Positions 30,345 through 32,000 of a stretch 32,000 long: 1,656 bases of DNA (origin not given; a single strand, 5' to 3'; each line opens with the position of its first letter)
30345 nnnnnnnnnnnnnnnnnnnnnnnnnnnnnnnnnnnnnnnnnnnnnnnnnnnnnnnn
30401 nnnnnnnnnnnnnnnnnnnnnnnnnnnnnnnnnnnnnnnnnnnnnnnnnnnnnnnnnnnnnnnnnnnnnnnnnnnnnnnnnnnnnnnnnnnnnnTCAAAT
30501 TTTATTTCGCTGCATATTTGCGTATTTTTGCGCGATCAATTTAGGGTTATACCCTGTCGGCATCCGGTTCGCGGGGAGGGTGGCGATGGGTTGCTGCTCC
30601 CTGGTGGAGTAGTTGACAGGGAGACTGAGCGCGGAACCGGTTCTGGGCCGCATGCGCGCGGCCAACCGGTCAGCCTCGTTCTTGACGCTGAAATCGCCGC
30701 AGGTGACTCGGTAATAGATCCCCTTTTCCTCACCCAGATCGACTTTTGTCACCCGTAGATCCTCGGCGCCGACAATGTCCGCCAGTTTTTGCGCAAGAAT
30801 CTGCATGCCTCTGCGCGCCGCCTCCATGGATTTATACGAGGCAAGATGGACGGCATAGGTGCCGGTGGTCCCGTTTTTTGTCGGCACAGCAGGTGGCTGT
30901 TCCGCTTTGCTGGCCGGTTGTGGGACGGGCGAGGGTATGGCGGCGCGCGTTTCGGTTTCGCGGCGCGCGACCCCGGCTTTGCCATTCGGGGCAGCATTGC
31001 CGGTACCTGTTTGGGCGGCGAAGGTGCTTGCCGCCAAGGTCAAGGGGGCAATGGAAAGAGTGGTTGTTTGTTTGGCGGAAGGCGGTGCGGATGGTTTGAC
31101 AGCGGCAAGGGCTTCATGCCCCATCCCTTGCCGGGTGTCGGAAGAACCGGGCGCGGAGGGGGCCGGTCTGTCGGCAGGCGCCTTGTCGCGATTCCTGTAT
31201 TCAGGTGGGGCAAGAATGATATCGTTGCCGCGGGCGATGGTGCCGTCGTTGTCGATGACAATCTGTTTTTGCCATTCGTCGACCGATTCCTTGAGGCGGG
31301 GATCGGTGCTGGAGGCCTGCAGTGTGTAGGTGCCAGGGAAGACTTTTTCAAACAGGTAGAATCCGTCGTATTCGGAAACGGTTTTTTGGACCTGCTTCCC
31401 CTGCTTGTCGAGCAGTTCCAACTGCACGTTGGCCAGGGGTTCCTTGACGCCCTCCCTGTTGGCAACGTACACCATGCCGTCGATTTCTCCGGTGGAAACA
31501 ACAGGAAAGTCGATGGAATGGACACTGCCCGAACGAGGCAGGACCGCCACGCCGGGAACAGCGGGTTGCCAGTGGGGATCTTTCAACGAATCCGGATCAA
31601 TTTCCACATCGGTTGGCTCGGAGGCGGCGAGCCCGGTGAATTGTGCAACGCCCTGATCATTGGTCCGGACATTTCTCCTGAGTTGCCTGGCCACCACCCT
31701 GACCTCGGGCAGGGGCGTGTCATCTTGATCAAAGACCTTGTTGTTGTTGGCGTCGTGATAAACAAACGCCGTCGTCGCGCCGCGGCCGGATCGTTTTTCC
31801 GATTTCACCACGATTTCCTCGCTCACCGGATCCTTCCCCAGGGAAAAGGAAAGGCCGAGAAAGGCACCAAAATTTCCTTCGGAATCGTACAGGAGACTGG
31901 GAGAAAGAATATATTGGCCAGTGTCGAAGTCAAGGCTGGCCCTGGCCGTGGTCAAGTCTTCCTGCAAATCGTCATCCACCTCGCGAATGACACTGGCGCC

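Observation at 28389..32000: Compact uncharacterised chaperone-usher-like fimbrial locus built on DUF4402-type subunits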

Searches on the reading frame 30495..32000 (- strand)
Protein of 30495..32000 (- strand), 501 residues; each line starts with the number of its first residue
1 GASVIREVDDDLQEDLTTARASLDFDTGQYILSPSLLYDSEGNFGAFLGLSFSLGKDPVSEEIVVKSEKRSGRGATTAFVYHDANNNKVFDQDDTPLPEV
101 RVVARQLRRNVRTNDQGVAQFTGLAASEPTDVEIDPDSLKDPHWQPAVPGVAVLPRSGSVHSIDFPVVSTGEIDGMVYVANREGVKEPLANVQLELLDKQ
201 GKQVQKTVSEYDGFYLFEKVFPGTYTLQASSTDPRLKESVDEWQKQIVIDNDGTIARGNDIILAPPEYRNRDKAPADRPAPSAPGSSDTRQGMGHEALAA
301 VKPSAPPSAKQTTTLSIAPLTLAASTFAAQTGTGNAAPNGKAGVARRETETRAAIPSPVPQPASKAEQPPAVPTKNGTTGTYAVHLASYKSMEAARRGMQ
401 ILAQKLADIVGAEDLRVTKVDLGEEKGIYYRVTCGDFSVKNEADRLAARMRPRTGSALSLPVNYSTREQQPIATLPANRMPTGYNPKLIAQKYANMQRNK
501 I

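Call 3: search_protein_families(library=pfam, proteins=[window:30495-32000:-], max_evalue=1)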
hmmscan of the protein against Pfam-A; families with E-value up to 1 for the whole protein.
window:30495-32000:- (501 aa): 9 families
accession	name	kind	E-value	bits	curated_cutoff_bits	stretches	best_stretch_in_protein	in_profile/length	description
PF13620.12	CarboxypepD_reg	-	9.4e-13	48.8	32.3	2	186-232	11-57/82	Carboxypeptidase regulatory-like domain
PF17210.9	SdrD_B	-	7.1e-12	46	29.7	2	187-251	22-85/112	SdrD B-like domain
PF17802.7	SpaA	-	2.4e-07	31.2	23.1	1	186-232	13-61/91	Prealbumin-like fold domain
PF05036.18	SPOR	-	2.7e-05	24.8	21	1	379-451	2-65/76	SPOR domain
PF13715.12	CarbopepD_reg_2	-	0.00012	22.5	32.2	1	186-232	11-53/88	CarboxypepD_reg-like domain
PF11974.14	bMG3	-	0.00018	21.8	34.9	1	186-220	25-59/103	Bacterial alpha-2-macroglobulin MG3 domain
PF22904.2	NOMO1-like_2nd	-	0.00081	19.9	27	1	191-239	21-70/90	BOS complex subunit NOMO1-like, second beta sandwich domain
PF17789.7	MG4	-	0.061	14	24.7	0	89-132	22-69/95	Macroglobulin domain MG4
PF01590.32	GAF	-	0.064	14.2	22.4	1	110-198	47-123/133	GAF domain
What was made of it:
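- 31209..31523 (-): Second C-terminal beta-sandwich domain, CTD2-like, of CarboxypepD_reg/prealbumin type (residues about 892-996). Pfam CarboxypepD_reg E 9e-13, SdrD_B and SpaA (call 3).
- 30615..30860 (-): SPOR (peptidoglycan-binding) domain at the C-terminus of the usher (residues 1113-1194). Pfam SPOR E 2.7e-5, 24.8 bits, against a cut-off of 21 (call 3).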
